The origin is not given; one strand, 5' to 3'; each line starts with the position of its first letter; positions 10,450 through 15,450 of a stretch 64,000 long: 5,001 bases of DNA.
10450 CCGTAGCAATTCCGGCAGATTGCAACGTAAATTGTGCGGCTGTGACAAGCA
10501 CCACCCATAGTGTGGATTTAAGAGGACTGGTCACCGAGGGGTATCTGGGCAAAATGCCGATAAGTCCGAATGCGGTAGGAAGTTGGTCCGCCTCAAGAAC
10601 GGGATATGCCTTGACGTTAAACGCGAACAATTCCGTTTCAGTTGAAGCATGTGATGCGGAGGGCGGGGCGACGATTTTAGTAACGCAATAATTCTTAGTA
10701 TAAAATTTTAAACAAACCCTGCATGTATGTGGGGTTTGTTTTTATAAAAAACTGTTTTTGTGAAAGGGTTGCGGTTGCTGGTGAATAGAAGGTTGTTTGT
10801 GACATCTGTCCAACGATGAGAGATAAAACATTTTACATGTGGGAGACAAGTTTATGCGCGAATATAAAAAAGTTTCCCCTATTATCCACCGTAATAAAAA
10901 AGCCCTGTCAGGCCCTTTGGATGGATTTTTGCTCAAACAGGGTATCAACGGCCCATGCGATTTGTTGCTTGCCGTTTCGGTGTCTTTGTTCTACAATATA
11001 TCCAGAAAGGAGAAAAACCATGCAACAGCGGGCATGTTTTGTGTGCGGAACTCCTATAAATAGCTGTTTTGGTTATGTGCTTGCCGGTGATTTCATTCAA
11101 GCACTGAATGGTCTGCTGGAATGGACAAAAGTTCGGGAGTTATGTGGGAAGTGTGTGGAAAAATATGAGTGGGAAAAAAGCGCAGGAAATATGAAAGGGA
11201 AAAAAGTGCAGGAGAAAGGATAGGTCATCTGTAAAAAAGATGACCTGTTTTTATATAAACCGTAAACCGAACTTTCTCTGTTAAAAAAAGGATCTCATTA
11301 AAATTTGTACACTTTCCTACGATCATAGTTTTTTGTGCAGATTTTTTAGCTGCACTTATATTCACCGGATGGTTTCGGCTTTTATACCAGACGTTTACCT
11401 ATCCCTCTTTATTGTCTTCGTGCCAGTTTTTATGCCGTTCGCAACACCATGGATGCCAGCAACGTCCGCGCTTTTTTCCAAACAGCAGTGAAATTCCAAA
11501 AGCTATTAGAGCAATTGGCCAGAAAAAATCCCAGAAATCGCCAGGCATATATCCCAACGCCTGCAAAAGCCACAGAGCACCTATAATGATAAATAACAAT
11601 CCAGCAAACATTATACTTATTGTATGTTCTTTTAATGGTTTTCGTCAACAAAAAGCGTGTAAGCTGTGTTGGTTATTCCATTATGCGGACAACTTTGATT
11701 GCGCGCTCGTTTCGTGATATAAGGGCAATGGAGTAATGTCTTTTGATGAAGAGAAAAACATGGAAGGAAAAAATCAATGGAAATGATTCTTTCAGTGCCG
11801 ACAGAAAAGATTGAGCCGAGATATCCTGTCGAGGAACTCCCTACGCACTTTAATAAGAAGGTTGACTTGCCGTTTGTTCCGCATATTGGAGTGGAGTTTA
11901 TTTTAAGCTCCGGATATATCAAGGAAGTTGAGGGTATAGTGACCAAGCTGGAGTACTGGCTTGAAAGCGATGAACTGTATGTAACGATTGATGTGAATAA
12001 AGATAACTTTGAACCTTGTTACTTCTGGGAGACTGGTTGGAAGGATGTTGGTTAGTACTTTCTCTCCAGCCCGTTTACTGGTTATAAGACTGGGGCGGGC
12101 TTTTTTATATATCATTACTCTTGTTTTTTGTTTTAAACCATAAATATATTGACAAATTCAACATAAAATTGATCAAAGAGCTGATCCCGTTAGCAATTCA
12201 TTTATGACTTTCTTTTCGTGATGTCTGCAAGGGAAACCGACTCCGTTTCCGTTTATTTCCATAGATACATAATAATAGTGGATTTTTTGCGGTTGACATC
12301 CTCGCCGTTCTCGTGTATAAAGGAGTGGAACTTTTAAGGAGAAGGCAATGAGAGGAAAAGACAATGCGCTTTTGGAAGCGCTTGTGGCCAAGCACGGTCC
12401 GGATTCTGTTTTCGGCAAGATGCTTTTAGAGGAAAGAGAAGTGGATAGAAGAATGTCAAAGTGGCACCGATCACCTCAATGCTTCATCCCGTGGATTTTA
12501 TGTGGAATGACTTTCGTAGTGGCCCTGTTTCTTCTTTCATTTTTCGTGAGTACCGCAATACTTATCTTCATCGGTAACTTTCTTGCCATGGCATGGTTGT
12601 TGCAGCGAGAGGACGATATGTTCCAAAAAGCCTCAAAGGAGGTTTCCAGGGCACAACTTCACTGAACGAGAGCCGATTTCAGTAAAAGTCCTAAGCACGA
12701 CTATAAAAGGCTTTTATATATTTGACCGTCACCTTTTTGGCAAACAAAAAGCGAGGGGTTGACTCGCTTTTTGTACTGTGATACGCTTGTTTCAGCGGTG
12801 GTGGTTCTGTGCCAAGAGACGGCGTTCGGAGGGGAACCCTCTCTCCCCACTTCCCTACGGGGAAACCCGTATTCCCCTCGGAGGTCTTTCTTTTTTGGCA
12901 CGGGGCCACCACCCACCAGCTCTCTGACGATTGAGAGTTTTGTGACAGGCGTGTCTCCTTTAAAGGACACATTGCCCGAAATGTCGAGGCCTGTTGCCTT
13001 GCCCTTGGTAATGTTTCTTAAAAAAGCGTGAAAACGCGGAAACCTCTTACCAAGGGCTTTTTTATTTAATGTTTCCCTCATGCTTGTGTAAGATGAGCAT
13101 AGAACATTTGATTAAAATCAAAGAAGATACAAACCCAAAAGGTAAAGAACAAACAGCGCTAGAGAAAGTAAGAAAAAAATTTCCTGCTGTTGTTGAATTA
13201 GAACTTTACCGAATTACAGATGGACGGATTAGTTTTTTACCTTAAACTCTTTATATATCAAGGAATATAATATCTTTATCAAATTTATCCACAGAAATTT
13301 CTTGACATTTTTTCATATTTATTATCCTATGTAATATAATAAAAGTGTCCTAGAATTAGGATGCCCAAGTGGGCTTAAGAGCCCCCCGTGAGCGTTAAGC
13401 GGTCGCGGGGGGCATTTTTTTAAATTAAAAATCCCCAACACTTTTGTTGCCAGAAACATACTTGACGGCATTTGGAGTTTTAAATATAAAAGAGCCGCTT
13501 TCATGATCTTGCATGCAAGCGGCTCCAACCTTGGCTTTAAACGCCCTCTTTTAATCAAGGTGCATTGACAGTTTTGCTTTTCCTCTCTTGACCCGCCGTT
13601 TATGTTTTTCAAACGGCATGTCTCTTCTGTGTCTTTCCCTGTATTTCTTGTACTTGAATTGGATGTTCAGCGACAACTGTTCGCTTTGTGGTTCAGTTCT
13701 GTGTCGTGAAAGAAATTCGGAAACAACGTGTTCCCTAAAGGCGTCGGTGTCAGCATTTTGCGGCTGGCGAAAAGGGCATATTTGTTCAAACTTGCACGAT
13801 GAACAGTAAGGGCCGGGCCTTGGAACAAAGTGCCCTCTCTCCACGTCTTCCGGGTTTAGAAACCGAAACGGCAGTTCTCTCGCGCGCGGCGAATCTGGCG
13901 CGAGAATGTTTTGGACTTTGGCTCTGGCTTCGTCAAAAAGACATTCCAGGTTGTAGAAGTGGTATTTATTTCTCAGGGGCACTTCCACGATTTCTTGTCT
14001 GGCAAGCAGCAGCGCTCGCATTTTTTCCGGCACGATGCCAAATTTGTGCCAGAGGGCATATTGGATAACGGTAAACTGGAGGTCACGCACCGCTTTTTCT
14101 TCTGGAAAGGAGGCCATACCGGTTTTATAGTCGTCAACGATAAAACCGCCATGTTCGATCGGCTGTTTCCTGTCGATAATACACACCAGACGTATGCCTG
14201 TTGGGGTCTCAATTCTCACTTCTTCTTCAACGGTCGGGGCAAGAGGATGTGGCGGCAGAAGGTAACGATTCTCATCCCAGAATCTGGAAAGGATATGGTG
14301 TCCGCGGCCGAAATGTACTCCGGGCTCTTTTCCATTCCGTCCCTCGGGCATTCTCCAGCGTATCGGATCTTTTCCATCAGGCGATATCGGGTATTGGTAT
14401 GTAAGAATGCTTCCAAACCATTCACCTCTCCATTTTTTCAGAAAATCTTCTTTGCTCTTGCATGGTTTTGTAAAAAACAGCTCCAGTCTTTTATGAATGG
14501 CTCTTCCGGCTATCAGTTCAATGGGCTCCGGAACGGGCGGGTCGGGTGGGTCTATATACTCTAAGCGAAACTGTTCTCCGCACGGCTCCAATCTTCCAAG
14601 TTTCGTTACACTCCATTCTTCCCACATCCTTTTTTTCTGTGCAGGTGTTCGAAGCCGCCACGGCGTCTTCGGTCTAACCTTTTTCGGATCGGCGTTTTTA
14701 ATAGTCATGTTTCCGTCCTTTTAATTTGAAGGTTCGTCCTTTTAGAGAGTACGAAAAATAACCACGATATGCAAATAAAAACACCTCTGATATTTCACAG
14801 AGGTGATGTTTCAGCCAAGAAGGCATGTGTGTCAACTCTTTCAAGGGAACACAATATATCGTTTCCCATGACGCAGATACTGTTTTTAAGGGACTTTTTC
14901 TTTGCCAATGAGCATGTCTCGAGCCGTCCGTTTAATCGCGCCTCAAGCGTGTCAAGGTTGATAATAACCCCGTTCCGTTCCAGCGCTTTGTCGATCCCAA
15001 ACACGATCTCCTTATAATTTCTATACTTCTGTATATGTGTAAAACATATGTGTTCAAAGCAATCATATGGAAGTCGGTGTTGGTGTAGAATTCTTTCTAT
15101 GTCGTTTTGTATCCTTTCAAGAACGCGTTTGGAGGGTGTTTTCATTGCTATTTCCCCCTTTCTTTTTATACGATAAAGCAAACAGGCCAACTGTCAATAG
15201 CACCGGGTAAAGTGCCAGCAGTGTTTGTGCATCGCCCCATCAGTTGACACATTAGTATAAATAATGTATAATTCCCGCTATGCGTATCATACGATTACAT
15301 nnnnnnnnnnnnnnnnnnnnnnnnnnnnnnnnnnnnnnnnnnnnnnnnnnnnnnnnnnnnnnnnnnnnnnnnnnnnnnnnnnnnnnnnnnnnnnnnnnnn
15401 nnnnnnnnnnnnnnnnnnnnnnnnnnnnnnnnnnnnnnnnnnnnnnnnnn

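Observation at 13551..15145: Stand-alone Cas4-like Fe-S nuclease with a partner ORF, flanked by terminators, no CRISPR-Cas context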

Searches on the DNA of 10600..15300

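Call 16: search_rna_families(source=window, start=10600, end=15300, threshold=evalue, max_evalue=1)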
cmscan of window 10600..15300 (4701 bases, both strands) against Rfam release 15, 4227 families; matches with E-value up to 1: 3.
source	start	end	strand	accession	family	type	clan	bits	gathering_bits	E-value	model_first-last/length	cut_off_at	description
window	12731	12926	+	RF00457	IRES_mnt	Cis-reg; IRES;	-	22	100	0.014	1-203/203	no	Mnt IRES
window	12421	12466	+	RF00612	SNORD75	Gene; snRNA; snoRNA; CD-box;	-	20.6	50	0.066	1-62/62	no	Small nucleolar RNA SNORD75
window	10685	10776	+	RF02634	EF3314_EF3315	Gene; sRNA;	-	18.6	100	0.53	1-141/141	no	Enterococcus sRNA EF3314_EF3315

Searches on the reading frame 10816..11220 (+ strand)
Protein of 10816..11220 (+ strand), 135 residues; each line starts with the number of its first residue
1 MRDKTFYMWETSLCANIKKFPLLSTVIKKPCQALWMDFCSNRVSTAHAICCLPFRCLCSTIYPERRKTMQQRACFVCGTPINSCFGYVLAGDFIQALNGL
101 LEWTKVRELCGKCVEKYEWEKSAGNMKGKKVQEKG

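Call 11: search_protein_families(library=pfam, proteins=[window:10816-11220:+], max_evalue=0.001)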
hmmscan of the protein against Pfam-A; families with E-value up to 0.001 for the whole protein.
window:10816-11220:+ (135 aa): 0 families

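Call 17: search_protein_families(library=padloc, proteins=[window:10816-11220:+], max_evalue=0.1)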
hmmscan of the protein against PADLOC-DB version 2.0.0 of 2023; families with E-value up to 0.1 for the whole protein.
window:10816-11220:+ (135 aa): 1 family
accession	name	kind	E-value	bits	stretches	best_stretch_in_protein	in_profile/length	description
PDLC00183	HamB1|HamB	-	0.057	9.9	1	35-64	284-311/509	DEAD-box helicase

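Call 18: search_protein_families(library=phrogs, proteins=[window:10816-11220:+], max_evalue=0.1)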
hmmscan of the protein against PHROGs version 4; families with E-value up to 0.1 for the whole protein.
window:10816-11220:+ (135 aa): 0 families

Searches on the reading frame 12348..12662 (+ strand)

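Call 11: search_protein_families(library=pfam, proteins=[window:12348-12662:+], max_evalue=0.001)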
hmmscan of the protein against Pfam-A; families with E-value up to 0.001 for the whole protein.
window:12348-12662:+ (105 aa): 0 families

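Call 17: search_protein_families(library=padloc, proteins=[window:12348-12662:+], max_evalue=0.1)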
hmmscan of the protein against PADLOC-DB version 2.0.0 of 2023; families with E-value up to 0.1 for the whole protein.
window:12348-12662:+ (105 aa): 0 families

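Call 18: search_protein_families(library=phrogs, proteins=[window:12348-12662:+], max_evalue=0.1)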
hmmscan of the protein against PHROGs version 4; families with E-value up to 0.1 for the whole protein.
window:12348-12662:+ (105 aa): 2 families
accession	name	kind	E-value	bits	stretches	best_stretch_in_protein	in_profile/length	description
phrog_14818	-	unknown function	0.026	15.8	1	64-99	5-41/76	-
phrog_37676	-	unknown function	0.089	13.7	0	53-82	17-46/62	-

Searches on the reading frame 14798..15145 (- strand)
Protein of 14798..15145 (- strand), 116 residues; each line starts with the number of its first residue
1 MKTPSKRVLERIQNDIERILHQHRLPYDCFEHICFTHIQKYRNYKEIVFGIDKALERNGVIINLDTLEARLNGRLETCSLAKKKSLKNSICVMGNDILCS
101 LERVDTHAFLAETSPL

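Call 5: search_protein_families(library=pfam, proteins=[window:14798-15145:-], max_evalue=1)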
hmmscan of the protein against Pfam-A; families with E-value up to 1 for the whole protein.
window:14798-15145:- (116 aa): 2 families
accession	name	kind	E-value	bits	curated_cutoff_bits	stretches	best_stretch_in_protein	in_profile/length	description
PF04404.17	ERF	-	0.063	13.7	25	1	40-69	27-58/153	ERF superfamily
PF14594.13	Sipho_Gp37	-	0.17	11.2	26.2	1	54-106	46-98/370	Siphovirus ReqiPepy6 Gp37-like protein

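Call 6: search_protein_families(library=ncbifam, proteins=[window:14798-15145:-], max_evalue=1)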
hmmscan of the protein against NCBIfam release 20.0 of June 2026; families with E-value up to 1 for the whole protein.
window:14798-15145:- (116 aa): 0 families

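Call 17: search_protein_families(library=padloc, proteins=[window:14798-15145:-], max_evalue=0.1)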
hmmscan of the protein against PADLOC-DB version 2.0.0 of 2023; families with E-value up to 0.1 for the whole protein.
window:14798-15145:- (116 aa): 0 families

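Call 18: search_protein_families(library=phrogs, proteins=[window:14798-15145:-], max_evalue=0.1)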
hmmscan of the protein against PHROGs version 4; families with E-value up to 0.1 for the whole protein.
window:14798-15145:- (116 aa): 5 families
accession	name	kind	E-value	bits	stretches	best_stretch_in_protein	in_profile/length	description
phrog_6737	-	unknown function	0.012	16.6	1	8-71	38-97/163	-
phrog_4668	-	unknown function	0.042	12.4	1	9-68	635-694/1553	-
phrog_27962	-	unknown function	0.045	14.8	1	15-106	54-148/166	-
phrog_10859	-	unknown function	0.06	12.5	1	9-68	635-694/773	-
phrog_23083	-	unknown function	0.094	14.1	0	24-79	4-59/74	-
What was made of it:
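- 14795..15145 (-): Upstream 116-aa ORF (the 'partner'). It is an orphan hypothetical protein and probably a separate transcription unit. No family in Pfam, NCBIfam, PADLOC or PHROGs (calls 5, 6, 17, 18).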

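Call 91: find_homologous_proteins(query=window:14798-15145:-, max_evalue=0.01)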
Query window:14798-15145:- (116 aa): 1 proteins with E <= 0.01 among 7 candidates.
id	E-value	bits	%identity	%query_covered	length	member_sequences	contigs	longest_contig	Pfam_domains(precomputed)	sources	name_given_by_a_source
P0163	7.2e-72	257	100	100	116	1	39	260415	-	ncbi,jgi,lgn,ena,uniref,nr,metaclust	ncbi:MAG: hypothetical protein A3C80_01205 [Candidatus Ryanbacteria bacterium RIFCSPHIGHO2_02_FULL_4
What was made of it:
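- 14795..15145 (-): Only itself found among 5.8 billion clusters (call 91).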

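Call 101: predict_structure(protein=window:14798-15145:-)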
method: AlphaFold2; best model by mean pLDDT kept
length: 116 residues; sequences in the alignment: 1
mean_pLDDT: 54.7   pTM: 0.42
mean pLDDT of the five models: 54.7, 49.0, 42.1, 40.7, 36.2
residues with pLDDT >= 90: 0; 70-90: 2; 50-70: 79; < 50: 35
segments of 3 or more residues with pLDDT < 50: 84-92, 94-116
pLDDT, mean of each block of 10 residues (from residue 1): 60 63 55 65 64 63 62 61 44 41 35 33
secondary structure, 60 per line:
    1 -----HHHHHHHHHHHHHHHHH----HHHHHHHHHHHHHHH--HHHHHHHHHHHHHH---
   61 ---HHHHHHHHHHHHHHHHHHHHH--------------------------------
elements in order: H6-22 H27-41 H44-57 H64-84
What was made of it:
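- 14795..15145 (-): AF2 pLDDT is 54.7 (call 101).
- Tried and rejected: The single-sequence AF2 model of the partner was too poor to search with, at pLDDT 54.7 (call 101).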
